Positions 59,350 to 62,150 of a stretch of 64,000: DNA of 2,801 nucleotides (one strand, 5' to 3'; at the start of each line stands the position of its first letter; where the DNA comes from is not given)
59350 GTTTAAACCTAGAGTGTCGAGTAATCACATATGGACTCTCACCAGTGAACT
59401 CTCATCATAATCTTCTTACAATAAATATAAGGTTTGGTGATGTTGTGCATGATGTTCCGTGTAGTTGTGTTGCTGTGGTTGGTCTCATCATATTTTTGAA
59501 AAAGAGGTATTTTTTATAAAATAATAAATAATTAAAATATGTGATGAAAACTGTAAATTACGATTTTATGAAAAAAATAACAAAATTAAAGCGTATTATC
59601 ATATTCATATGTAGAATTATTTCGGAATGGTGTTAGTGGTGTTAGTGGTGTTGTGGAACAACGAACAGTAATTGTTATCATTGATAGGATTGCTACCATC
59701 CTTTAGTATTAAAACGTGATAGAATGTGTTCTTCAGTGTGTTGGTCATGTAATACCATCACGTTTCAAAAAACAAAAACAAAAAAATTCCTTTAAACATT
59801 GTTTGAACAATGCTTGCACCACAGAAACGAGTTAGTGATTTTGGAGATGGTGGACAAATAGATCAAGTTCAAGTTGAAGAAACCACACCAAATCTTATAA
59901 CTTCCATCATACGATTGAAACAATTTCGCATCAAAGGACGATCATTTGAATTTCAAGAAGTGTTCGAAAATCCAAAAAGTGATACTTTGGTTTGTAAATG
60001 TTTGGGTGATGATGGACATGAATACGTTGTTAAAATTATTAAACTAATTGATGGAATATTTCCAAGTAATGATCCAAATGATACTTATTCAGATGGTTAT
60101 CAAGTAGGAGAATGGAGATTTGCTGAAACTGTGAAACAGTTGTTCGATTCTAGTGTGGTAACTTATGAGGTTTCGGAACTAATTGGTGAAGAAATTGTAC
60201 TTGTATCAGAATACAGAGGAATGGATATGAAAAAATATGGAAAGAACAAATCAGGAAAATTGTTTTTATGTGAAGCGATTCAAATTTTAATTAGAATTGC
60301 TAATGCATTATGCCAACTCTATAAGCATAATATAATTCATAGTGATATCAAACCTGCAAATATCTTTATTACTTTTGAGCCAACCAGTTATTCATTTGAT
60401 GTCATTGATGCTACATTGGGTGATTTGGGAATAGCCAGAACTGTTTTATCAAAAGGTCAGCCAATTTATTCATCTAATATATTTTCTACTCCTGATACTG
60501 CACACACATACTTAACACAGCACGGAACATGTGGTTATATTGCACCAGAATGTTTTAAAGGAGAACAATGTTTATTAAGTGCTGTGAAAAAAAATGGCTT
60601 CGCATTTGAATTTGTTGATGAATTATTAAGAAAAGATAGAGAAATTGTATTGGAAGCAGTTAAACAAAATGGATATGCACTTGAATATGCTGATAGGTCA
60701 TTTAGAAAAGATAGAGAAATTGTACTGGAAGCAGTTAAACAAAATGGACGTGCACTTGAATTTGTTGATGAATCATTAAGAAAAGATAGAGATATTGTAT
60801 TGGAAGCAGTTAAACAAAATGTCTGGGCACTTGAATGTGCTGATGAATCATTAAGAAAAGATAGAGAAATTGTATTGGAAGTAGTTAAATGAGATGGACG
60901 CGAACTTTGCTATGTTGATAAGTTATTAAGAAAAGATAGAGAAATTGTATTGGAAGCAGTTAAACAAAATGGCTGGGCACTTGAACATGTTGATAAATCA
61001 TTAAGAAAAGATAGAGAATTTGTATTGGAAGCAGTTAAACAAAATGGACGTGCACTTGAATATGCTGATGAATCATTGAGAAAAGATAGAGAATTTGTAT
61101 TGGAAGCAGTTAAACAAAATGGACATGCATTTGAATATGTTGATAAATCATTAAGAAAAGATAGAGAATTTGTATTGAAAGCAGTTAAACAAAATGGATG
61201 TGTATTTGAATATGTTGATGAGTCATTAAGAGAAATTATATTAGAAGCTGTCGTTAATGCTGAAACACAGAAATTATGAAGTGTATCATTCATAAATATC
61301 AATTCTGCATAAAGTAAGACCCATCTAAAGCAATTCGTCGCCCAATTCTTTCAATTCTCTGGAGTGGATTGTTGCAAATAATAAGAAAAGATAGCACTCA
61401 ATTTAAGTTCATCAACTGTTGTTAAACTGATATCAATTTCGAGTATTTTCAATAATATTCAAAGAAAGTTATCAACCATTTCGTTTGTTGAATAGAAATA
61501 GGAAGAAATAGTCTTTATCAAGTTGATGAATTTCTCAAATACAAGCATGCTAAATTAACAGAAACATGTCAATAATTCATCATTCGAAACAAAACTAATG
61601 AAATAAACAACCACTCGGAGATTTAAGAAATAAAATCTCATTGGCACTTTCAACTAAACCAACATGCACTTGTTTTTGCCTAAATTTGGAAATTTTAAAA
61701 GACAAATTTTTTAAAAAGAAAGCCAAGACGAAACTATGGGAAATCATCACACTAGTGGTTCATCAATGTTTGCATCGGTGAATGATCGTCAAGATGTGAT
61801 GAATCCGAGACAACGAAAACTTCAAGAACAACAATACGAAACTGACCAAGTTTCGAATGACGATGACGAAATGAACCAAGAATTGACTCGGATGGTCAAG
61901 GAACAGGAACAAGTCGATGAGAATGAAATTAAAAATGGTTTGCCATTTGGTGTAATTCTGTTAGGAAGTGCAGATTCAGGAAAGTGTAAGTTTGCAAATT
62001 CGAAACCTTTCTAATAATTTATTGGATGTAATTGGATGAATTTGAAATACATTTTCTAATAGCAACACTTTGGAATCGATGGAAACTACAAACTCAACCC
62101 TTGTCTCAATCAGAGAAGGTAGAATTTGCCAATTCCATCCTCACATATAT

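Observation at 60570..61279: In-frame TGA inside a near-perfect 72-bp coding repeat array downstream of a kinase domain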

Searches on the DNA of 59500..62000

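Call 19: search_rna_families(source=window, start=59500, end=62000, threshold=evalue, max_evalue=10)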
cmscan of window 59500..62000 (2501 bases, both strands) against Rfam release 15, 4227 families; matches with E-value up to 10: 10.
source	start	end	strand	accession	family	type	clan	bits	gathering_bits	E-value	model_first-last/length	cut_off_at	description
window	61515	61592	+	RF01597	snoR22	Gene; snRNA; snoRNA; CD-box;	-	26.5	50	0.93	1-83/83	no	small nucleolar RNA snoR22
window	61569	61604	+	RF01368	CRISPR-DR55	Gene; CRISPR;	-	23.2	41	3.2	1-37/37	no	CRISPR RNA direct repeat element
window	61405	61478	-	RF01617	ceN113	Gene; snRNA; snoRNA; CD-box;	-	22.4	40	1.4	1-131/131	no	Caenorhabditis snoRNA ceN113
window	59679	59738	+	RF01299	SNORD2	Gene; snRNA; snoRNA; CD-box;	CL00072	19.9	37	1.7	1-69/69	no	Small nucleolar RNA SNORD2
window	59854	59965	-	RF01948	KCNQ1OT1_3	Gene; lncRNA;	-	19.3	60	9.7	1-116/116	no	KCNQ1 overlapping transcript 1 conserved region 3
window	61019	61102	+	RF02512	PYLIS_5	Cis-reg;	-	19.2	60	6.3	1-100/100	no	Pyrrolysine insertion sequence transposase 1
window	59724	59814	-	RF00396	SNORA13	Gene; snRNA; snoRNA; HACA-box;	CL00028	18.6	53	5.1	1-134/134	no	Small nucleolar RNA SNORA13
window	60240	60338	-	RF00600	SNORA79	Gene; snRNA; snoRNA; HACA-box;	-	18.4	55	7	1-143/143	no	Small nucleolar RNA SNORA79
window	59846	59908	+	RF00360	snoZ107_R87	Gene; snRNA; snoRNA; CD-box;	-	16.1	50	6.6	1-117/117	no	Small nucleolar RNA Z107/R87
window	60161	60196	+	RF01136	sR28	Gene; snRNA; snoRNA; CD-box;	-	12.2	39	5.6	1-55/55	no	Small nucleolar RNA sR28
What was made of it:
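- On Selenoprotein gene (UGA = Sec): No SECIS family appears among the Rfam matches at E<=10 in 59500-62000 (call 19).
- No SECIS or other cis-element appears in 59500-62000 at E<=10 (call 19).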
